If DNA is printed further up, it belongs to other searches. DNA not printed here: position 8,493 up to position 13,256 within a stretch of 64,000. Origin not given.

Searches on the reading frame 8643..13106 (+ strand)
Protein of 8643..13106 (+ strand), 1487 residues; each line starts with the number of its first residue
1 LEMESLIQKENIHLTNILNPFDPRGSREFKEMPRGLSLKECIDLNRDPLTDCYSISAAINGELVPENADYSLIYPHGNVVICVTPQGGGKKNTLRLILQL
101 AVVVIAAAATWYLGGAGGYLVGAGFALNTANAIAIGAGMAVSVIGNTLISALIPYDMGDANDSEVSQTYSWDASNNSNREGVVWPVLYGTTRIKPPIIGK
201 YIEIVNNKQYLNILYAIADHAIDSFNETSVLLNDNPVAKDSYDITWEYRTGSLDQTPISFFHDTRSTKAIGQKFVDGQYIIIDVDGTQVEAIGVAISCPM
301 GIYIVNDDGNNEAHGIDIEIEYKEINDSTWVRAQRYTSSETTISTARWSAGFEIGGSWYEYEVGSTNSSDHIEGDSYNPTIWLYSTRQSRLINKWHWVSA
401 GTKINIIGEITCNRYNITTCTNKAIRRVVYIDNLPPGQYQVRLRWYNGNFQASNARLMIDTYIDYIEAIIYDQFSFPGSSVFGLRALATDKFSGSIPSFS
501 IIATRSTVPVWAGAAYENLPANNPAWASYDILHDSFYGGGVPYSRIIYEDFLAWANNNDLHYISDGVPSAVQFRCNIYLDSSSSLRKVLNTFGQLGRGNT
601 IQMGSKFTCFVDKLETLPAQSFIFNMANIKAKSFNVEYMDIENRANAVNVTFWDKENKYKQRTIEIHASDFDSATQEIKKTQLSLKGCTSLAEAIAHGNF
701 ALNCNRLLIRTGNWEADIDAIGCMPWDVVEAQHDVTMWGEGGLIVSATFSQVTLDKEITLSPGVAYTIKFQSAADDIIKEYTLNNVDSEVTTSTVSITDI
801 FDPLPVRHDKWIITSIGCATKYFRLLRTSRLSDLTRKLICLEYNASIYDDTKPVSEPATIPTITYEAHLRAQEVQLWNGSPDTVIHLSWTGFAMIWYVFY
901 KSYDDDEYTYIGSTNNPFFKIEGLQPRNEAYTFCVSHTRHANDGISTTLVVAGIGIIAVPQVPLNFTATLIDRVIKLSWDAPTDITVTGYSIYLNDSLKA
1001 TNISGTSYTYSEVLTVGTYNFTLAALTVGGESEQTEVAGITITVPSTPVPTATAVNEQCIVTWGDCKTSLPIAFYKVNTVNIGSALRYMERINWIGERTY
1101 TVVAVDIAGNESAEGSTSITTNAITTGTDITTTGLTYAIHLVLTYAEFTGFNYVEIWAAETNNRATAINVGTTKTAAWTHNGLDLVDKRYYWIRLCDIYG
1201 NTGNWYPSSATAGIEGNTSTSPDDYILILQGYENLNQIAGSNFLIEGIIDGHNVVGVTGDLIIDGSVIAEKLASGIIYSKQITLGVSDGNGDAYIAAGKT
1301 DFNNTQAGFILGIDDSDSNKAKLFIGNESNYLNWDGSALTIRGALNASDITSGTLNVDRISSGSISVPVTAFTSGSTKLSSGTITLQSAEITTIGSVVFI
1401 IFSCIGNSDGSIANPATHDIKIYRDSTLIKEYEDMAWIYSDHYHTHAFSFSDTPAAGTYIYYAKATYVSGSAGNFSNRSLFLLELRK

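Call 59: search_protein_families(library=phrogs, proteins=[window:8643-13106:+], max_evalue=0.00001)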
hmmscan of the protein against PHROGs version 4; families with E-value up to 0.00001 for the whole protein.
window:8643-13106:+ (1487 aa): 4 families
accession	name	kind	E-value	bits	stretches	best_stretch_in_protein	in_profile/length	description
phrog_31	-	tail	7e-130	436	2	13-1039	76-1058/1565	central tail fiber J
phrog_469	-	tail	2.1e-16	60.2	1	405-852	457-896/903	tail protein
phrog_19394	-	tail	1.6e-07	31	1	1109-1220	70-175/999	tail fiber protein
phrog_32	-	tail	7.9e-06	26.6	0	78-207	82-200/203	tail assembly protein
